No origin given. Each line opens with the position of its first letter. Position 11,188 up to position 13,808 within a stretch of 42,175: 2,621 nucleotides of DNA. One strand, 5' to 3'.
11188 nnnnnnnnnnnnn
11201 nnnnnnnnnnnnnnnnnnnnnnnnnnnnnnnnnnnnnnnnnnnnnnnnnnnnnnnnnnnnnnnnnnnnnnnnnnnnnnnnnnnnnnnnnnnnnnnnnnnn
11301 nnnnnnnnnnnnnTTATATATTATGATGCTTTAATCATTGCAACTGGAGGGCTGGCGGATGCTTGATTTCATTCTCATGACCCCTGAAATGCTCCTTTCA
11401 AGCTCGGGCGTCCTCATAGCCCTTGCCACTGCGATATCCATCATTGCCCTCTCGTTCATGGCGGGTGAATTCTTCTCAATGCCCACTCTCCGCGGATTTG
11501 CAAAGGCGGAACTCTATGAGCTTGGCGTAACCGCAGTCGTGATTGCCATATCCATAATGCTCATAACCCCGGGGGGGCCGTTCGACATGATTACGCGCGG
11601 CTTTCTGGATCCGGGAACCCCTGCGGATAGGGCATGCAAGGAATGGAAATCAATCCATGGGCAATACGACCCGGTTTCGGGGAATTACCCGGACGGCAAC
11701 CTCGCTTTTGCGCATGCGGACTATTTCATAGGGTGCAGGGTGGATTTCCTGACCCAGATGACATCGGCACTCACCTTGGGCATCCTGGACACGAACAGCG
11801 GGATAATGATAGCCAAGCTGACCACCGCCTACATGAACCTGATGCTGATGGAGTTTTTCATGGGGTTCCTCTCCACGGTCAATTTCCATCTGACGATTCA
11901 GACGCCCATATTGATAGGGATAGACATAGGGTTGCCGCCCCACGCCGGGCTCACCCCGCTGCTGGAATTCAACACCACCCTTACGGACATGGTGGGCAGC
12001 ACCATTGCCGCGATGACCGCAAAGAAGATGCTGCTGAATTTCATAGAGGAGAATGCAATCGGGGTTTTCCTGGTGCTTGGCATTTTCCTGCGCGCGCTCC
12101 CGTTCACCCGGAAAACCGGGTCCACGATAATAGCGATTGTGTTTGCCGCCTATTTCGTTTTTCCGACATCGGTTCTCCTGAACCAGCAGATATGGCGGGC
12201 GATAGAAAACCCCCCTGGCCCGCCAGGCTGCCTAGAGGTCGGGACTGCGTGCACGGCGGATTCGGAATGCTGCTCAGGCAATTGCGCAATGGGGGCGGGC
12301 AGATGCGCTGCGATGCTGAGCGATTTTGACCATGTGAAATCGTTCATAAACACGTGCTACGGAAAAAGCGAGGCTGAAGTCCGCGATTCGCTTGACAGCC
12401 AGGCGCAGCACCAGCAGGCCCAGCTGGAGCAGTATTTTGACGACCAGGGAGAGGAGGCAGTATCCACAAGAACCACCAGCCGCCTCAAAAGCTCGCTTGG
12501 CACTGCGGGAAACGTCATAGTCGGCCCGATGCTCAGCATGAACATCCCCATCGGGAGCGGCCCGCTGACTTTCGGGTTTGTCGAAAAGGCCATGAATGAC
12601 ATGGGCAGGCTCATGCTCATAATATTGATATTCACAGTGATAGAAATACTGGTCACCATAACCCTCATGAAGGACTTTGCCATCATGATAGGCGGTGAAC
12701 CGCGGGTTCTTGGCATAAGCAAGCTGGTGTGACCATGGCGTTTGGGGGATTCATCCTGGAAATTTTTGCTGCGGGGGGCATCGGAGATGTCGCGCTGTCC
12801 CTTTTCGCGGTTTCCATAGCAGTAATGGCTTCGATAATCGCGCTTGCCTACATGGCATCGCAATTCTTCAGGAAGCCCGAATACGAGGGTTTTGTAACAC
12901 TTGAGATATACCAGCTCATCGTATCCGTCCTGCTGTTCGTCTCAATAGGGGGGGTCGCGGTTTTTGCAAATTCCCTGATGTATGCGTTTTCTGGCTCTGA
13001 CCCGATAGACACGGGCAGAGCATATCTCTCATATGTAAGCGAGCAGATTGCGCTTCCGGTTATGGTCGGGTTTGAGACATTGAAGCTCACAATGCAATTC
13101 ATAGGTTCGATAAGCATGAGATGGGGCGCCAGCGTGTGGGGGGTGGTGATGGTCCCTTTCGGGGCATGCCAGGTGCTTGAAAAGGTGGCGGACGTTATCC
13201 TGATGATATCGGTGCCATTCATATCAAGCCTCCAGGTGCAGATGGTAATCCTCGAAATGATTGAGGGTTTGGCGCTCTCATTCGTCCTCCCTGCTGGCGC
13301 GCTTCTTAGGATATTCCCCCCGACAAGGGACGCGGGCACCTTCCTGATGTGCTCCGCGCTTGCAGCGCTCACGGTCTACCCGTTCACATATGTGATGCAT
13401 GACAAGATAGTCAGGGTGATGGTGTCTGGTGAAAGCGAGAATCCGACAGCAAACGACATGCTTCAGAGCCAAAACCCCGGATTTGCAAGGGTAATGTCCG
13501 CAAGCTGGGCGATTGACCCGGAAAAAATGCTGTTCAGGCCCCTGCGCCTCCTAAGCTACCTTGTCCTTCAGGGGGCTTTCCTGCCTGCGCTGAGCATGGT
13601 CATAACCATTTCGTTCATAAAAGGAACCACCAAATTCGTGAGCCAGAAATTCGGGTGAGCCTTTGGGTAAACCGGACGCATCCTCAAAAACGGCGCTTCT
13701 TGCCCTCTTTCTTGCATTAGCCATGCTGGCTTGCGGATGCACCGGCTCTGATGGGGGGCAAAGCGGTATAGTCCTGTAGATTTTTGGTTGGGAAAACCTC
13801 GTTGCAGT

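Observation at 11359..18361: Six tandem paralogues of an unrecognised polytopic membrane-protein family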

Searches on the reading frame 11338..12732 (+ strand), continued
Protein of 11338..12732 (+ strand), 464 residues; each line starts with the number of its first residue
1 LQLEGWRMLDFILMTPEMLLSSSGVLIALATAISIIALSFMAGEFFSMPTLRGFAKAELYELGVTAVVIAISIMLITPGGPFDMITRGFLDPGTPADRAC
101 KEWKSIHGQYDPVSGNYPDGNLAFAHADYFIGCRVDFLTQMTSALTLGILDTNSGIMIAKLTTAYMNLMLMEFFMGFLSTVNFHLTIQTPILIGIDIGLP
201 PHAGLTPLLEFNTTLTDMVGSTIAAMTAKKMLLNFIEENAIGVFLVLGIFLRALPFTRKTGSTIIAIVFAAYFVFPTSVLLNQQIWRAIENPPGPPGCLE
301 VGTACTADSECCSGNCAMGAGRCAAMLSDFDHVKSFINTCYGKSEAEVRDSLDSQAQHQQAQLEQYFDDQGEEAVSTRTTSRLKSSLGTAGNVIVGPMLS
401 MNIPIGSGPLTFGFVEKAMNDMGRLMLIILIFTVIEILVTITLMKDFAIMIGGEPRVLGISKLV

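Call 53: find_encoding_contigs(protein=P0064, flank=10000, max_places=1)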
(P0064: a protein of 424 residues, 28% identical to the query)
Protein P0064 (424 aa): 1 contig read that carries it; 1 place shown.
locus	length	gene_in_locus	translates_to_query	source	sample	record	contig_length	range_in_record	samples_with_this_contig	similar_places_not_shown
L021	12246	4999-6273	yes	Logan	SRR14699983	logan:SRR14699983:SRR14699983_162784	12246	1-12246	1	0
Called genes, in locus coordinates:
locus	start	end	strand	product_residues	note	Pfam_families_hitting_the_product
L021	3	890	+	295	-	?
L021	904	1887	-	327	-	PF00348:polyprenyl_synt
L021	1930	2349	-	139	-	-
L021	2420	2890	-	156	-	PF00383:dCMP_cyt_deam_1, PF14437:MafB19-deam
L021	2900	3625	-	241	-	PF01975:SurE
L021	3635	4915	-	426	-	PF01336:tRNA_anti-codon, PF00152:tRNA-synt_2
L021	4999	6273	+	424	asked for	-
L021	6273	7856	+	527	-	-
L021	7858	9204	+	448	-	-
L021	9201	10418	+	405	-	-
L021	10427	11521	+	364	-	-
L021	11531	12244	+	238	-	?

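Call 56: search_protein_families(library=pfam, alignment_id=A3, max_evalue=10)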
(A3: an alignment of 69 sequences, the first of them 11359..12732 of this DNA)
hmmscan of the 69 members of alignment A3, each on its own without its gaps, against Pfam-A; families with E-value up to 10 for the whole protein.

A. member 1, window:11359-12732:+ (457 aa): 6 families
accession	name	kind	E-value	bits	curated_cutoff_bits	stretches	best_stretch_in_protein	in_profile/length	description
PF11703.13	UPF0506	-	0.036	14.9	23.2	1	291-310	35-54/59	UPF0506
PF08091.16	Toxin_21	-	0.16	12.4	21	1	291-314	1-24/40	Spider insecticidal peptide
PF17557.7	Conotoxin_I2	-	0.18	12.4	27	1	291-312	1-22/38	I2-superfamily conotoxins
PF08116.16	Toxin_29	-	0.9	10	25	1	294-310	6-22/31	PhTx neurotoxin family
PF07740.17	Toxin_12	-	2.7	9.2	21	1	290-307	1-18/30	Ion channel inhibitory toxin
PF02950.22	Conotoxin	-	5.9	8.4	25.1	1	290-316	49-74/75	Conotoxin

B. families by the number of members that match (of 69 scanned): 36 families (the first 25 are shown)
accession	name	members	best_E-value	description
PF17557.7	Conotoxin_I2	37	0.01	I2-superfamily conotoxins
PF11703.13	UPF0506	11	0.00061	UPF0506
PF07359.16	LEAP-2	10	0.011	Liver-expressed antimicrobial peptide 2 precursor (LEAP-2)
PF08093.16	Toxin_23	6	0.037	Magi 5 toxic peptide family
PF08116.16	Toxin_29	5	0.0024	PhTx neurotoxin family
PF08088.17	Toxin_19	4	0.024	Conotoxin I-superfamily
PF08099.16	Toxin_27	4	0.11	Scorpion calcine family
PF02950.22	Conotoxin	4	0.5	Conotoxin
PF06357.16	Omega-toxin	3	0.0018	Omega-atracotoxin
PF08087.16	Toxin_18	3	0.0039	Conotoxin O-superfamily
PF04706.18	Dickkopf_N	3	0.094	Dickkopf N-terminal cysteine-rich region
PF08091.16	Toxin_21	3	0.16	Spider insecticidal peptide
PF19885.4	DUF6358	3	0.23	Family of unknown function (DUF6358)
PF01683.23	EB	3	0.53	EB module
PF07740.17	Toxin_12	3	1.7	Ion channel inhibitory toxin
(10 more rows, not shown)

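Call 57: search_protein_families(library=phrogs, proteins=[window:11359-12732:+], max_evalue=0.1)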
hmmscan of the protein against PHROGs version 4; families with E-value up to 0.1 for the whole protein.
window:11359-12732:+ (457 aa): 0 families

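Call 61: fold_search(model_id=the predicted structure, library=viral)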
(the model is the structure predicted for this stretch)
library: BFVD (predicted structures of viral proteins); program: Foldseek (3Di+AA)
matches with E <= 10: 83; with E <= 0.001: 0
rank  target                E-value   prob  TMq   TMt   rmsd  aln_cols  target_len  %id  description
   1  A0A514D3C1            9.1e-01  0.07  0.11  0.11  21.3       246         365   11  (no name in the UniProt tables at hand)
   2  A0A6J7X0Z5            1.0e+00  0.09  0.14  0.12  49.6       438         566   10  Uncharacterized protein [uncultured Caudovirales phage]
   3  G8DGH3                2.2e+00  0.04  0.09  0.12  24.8       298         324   11  (no name in the UniProt tables at hand)
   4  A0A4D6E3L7            2.3e+00  0.09  0.08  0.18  21.0       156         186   10  (no name in the UniProt tables at hand)
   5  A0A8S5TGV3            2.5e+00  0.07  0.16  0.10  28.2       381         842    8  Uncharacterized protein [Myoviridae sp. ctIty1]
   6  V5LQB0                2.6e+00  0.04  0.14  0.09  32.2       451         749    9  (no name in the UniProt tables at hand)
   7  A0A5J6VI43            3.1e+00  0.03  0.07  0.10  23.1       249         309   12  Uncharacterized protein [Megaviridae environmental sample]
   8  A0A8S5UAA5            3.3e+00  0.08  0.14  0.12  31.8       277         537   11  L SHAPED TAIL FIBER PROTEIN [Myoviridae sp. ctNrE4]
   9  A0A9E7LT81            3.3e+00  0.04  0.08  0.18  13.7       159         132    9  (no name in the UniProt tables at hand)
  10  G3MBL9                3.6e+00  0.03  0.14  0.18  32.3       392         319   11  Gp153 [Bacillus phage G]
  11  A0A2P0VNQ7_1          3.6e+00  0.02  0.11  0.08  30.9       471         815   11  Uncharacterized protein [Tetraselmis virus 1]
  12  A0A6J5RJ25            4.3e+00  0.03  0.17  0.12  36.9       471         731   11  Uncharacterized protein [uncultured Caudovirales phage]
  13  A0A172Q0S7            4.3e+00  0.02  0.07  0.13  29.5       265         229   11  PspA/IM30 family protein [Acinetobacter phage vB_AbaM_ME3]
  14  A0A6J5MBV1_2          4.3e+00  0.02  0.08  0.04  26.6       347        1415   12  Uncharacterized protein [uncultured Caudovirales phage]
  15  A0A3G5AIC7            4.5e+00  0.02  0.10  0.12  25.9       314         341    8  Uncharacterized protein [Sylvanvirus sp.]
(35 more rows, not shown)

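Call 71: find_homologous_proteins(query=A9, max_evalue=0.001)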
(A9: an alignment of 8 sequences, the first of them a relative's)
Query A9 (8 sequences) (434 aa, profile of the alignment): 29 proteins with E <= 0.001 among 8000 candidates.
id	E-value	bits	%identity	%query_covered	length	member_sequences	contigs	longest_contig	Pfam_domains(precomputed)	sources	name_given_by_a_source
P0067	7.3e-163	561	100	100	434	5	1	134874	-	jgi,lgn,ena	-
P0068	4.4e-157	542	79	100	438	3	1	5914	-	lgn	-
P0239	1.5e-154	534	94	95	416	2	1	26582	-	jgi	-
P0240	3.6e-125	437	77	81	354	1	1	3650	-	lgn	-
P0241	3.5e-119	417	60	100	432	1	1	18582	-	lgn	-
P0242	1.8e-118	415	61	98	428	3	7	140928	-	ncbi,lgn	ncbi:MAG: hypothetical protein QXF35_02340 [Candidatus Bilamarchaeaceae archaeon]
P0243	5.1e-118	413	60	100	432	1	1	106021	-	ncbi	-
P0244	6.3e-118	413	62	98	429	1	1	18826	-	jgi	-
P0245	5.4e-113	397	58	94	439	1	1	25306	-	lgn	-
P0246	7.1e-106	373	37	95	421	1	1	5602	-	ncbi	-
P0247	5.7e-105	370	48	98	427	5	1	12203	-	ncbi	ncbi:MAG: hypothetical protein QXT45_06755 [Candidatus Bilamarchaeaceae archaeon]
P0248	2.8e-104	368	36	96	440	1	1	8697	-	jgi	jgi:hypothetical protein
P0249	5.0e-101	357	48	98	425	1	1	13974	-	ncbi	ncbi:MAG: hypothetical protein V1492_02330 [Candidatus Micrarchaeota archaeon]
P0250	1.5e-100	356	45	100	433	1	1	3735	-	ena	-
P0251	1.7e-100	355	46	97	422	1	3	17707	-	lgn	-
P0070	2.8e-98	348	43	12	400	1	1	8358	-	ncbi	-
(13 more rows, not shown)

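Call 83: find_related_loci(query=A5, collection=viral_contigs, flank=5000)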
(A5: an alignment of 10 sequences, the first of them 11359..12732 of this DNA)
Query A5 (457 aa) in viral_contigs; peptide patterns used: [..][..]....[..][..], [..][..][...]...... (x = any residue, [..] = any of these).
229 stretches matched a pattern, but none encodes a relative of the query by tblastn (E <= 1e-3).

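Call 88: search_dna_similar(query=window:11359-12732:+, collection=plasmids, mode=protein, max_evalue=0.001, max_rows=5)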
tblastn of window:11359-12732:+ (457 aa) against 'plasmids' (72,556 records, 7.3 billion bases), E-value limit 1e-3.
No match.

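Call 89: search_dna_similar(query=window:11359-12732:+, collection=phages, mode=protein, max_evalue=0.001, max_rows=5)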
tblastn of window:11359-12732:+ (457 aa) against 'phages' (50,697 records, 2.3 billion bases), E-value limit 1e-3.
No match.

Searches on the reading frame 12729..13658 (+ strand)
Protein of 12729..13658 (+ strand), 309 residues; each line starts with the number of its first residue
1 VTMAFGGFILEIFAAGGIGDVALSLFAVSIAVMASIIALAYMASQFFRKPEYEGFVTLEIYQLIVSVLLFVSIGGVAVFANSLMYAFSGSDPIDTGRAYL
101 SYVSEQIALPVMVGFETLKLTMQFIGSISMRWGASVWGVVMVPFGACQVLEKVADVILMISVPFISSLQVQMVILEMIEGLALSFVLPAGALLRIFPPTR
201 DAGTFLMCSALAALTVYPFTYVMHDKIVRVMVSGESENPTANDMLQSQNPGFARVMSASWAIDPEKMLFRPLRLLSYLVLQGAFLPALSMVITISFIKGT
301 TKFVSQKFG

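Call 3: search_protein_families(library=pfam, proteins=[window:12729-13658:+], max_evalue=1)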
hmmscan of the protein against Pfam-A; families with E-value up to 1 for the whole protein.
window:12729-13658:+ (309 aa): 0 families

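Call 18: search_protein_families(library=ncbifam, proteins=[window:12729-13658:+], max_evalue=1)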
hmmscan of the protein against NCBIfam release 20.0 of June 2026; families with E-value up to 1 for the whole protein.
window:12729-13658:+ (309 aa): 1 family
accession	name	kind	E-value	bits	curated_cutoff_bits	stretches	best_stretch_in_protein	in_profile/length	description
NF045534.1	small_EYxxD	equivalog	0.23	11.2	29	1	28-49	11-31/37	EYxxD motif small membrane protein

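Call 57: search_protein_families(library=phrogs, proteins=[window:12729-13658:+], max_evalue=0.1)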
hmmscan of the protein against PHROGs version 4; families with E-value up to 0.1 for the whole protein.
window:12729-13658:+ (309 aa): 1 family
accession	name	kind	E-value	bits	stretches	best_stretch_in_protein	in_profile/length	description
phrog_13926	-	unknown function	0.019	16.2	1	125-160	30-65/70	-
